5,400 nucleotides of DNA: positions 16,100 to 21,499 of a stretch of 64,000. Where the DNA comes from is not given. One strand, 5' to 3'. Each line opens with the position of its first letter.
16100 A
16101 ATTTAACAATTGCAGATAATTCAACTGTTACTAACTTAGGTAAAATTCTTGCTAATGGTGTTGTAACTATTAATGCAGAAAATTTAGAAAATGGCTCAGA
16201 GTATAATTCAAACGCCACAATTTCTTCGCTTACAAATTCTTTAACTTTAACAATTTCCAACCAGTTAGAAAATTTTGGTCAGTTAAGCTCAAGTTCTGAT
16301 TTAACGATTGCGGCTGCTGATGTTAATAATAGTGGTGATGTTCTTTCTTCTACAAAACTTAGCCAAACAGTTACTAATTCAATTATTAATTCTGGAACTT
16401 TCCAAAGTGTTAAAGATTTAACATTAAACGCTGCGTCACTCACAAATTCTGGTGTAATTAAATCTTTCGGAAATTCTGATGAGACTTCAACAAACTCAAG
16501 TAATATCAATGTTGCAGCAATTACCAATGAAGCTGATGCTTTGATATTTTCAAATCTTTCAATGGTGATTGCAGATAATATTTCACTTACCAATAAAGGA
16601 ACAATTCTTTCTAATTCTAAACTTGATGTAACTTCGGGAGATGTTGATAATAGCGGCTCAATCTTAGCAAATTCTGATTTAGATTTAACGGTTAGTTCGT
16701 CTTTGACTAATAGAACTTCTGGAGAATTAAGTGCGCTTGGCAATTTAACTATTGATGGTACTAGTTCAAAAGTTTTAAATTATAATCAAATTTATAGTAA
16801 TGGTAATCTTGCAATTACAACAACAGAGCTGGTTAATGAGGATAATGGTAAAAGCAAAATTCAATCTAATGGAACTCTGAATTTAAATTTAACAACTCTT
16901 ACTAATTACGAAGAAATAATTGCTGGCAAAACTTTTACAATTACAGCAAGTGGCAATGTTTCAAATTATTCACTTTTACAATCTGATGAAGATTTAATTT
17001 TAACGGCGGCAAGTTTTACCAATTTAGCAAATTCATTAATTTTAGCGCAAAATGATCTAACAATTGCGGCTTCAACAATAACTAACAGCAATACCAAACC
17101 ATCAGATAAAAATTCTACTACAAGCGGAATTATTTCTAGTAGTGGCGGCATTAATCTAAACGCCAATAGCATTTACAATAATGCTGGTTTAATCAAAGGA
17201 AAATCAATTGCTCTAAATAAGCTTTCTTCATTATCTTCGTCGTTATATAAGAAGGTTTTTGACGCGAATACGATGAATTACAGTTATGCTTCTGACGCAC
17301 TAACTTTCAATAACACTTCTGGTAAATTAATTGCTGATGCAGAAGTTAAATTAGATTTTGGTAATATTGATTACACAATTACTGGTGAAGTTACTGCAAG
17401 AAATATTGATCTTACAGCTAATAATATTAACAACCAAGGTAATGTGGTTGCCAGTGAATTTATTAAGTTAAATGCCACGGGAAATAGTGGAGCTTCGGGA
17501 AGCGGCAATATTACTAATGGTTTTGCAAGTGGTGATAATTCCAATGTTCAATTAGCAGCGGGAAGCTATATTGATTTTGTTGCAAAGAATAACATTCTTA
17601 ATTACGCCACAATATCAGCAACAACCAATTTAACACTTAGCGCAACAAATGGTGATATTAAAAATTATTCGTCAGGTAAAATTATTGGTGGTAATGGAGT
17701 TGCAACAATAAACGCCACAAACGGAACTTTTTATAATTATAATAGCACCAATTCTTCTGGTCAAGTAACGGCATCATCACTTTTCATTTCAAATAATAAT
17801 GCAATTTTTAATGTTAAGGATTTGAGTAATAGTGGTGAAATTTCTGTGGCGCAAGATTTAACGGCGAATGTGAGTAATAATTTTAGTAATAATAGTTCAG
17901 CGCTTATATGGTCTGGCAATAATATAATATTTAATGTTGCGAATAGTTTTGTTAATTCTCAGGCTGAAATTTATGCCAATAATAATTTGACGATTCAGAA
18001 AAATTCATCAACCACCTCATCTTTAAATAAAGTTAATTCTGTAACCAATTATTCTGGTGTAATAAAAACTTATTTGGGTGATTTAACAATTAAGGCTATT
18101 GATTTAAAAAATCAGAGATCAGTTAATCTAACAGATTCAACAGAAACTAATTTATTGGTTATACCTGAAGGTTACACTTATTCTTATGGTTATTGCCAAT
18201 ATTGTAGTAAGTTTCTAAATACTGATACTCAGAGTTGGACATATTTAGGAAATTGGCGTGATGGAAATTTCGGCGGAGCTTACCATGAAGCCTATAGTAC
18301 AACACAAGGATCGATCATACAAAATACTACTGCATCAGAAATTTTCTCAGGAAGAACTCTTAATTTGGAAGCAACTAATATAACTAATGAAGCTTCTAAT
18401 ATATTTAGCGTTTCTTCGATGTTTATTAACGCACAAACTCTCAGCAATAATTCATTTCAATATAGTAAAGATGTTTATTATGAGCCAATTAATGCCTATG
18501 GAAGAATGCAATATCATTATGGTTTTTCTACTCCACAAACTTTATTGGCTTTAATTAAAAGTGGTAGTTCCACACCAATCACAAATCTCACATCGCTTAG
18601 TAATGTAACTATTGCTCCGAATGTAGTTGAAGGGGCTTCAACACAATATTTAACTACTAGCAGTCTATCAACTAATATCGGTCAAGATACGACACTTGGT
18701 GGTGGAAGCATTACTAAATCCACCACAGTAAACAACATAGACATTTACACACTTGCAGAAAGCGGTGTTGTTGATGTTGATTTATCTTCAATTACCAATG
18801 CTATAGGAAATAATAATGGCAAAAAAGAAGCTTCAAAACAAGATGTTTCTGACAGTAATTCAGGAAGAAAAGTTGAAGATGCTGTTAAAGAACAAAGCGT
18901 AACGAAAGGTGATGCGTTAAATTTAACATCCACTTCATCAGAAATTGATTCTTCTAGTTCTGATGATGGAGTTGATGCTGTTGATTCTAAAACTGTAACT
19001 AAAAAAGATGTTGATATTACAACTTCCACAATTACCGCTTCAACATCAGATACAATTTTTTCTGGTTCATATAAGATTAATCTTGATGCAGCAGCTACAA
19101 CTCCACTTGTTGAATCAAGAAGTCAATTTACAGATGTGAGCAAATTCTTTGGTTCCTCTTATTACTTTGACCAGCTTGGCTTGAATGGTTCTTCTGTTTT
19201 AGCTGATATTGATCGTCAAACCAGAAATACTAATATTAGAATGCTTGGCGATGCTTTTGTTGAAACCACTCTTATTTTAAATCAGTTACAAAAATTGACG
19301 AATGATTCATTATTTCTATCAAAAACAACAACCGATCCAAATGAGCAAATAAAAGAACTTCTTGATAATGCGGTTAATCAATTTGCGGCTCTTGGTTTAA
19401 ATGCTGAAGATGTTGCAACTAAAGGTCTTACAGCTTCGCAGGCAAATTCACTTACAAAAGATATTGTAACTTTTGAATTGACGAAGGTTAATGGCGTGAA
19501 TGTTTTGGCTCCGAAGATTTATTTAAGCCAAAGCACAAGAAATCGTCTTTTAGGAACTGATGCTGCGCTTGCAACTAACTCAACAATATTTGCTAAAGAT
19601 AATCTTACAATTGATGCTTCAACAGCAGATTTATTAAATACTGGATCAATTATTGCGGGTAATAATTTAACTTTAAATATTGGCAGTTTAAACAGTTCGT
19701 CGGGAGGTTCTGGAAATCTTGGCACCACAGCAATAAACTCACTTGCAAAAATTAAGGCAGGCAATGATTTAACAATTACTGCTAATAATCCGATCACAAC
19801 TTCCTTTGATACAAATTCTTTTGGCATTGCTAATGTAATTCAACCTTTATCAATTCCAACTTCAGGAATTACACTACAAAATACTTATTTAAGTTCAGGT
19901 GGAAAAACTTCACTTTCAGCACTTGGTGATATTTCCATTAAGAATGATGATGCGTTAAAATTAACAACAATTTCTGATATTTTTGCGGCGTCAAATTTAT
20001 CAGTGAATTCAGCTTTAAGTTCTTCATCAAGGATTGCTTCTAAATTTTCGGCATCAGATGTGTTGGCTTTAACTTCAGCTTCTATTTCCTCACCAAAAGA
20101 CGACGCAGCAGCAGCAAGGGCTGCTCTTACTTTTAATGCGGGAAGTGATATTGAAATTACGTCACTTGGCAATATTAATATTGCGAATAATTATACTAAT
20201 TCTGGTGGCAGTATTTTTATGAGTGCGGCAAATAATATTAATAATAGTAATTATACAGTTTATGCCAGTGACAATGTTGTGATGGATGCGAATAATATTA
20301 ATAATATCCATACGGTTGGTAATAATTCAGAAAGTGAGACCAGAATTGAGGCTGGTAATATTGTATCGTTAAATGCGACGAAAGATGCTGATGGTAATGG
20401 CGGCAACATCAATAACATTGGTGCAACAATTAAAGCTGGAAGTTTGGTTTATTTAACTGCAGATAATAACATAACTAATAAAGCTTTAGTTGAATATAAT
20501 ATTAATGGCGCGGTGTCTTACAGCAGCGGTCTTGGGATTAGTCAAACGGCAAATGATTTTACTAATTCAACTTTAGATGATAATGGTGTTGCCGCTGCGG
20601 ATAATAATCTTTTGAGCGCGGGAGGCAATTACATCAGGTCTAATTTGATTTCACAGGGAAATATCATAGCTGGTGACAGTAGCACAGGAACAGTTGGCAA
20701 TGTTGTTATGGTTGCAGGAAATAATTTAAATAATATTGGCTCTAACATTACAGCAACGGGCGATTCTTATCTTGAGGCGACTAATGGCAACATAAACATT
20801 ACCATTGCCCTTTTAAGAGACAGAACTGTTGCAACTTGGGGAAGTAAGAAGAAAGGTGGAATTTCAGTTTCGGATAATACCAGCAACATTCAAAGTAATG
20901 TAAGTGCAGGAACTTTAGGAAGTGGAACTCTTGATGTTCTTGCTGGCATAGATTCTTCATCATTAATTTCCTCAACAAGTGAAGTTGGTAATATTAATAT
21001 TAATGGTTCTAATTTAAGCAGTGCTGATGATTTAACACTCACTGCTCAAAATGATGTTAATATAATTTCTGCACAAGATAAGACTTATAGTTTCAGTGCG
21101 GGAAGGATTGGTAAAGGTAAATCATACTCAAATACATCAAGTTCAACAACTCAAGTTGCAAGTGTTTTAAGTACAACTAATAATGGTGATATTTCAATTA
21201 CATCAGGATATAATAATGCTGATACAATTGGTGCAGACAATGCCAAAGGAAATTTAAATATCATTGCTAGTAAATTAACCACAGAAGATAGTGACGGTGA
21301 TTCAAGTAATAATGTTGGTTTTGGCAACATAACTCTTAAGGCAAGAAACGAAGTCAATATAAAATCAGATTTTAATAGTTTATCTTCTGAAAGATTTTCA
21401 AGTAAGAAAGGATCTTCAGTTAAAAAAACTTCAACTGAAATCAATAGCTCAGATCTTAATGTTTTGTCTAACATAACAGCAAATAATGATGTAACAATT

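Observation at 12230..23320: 3,696-aa TpsA/CdiA-like exoprotein with no TpsB transporter gene beside it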

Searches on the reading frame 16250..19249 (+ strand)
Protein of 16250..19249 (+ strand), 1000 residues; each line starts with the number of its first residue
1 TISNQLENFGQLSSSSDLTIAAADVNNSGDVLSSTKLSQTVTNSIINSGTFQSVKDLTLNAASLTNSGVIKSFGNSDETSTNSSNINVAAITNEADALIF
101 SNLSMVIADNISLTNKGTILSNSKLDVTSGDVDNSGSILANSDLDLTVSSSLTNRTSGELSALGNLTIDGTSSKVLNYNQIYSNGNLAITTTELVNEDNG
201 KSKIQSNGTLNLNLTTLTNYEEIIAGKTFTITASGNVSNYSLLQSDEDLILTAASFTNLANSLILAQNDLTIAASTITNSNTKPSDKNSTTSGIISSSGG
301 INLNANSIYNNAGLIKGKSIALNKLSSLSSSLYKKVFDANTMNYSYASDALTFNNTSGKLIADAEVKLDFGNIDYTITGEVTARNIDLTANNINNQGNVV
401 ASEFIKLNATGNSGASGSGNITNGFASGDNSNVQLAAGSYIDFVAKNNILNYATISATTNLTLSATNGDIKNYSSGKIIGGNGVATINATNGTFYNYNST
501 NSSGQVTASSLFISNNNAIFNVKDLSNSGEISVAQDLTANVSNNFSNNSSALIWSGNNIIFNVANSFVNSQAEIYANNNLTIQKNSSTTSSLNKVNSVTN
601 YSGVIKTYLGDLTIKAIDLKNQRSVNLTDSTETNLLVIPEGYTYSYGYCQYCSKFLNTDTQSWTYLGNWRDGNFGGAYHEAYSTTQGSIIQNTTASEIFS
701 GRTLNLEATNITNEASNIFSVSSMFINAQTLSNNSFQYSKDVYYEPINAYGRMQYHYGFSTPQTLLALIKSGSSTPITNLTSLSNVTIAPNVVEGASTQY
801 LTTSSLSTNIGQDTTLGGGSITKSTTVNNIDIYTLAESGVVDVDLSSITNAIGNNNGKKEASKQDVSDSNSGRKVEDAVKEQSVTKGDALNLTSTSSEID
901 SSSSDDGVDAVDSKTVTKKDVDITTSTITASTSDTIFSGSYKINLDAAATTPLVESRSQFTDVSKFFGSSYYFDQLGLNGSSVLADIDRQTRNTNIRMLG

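Call 6: search_protein_families(library=pfam, proteins=[window:16250-19249:+], max_evalue=1)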
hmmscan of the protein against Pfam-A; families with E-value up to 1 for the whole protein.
window:16250-19249:+ (1000 aa): 1 family
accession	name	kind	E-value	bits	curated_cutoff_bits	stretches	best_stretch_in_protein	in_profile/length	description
PF06220.18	zf-U1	-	0.25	11.6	22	1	648-662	5-19/38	U1 zinc finger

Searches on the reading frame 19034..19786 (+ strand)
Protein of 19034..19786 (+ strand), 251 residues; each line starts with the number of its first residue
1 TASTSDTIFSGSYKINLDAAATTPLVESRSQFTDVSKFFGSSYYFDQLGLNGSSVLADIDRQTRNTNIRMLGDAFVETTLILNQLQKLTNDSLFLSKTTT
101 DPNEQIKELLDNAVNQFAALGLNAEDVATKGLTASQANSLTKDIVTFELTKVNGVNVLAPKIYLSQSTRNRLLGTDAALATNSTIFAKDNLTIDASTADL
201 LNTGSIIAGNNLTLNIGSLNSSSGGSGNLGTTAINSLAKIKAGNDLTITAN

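Call 70: search_protein_families(library=pfam, proteins=[window:19034-19786:+], max_evalue=0.01)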
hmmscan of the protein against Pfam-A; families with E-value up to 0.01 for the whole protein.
window:19034-19786:+ (251 aa): 0 families

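Call 72: search_protein_families(library=ncbifam, proteins=[window:19034-19786:+], max_evalue=0.01)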
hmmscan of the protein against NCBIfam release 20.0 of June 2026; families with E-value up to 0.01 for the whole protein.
window:19034-19786:+ (251 aa): 0 families

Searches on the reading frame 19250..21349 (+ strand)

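Call 6: search_protein_families(library=pfam, proteins=[window:19250-21349:+], max_evalue=1)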
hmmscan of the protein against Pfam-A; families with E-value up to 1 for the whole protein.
window:19250-21349:+ (700 aa): 1 family
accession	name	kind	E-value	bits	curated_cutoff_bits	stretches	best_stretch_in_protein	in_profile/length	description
PF13332.12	Fil_haemagg_2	-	4.2e-05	24.2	22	2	559-614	26-69/170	Hemagglutinin repeat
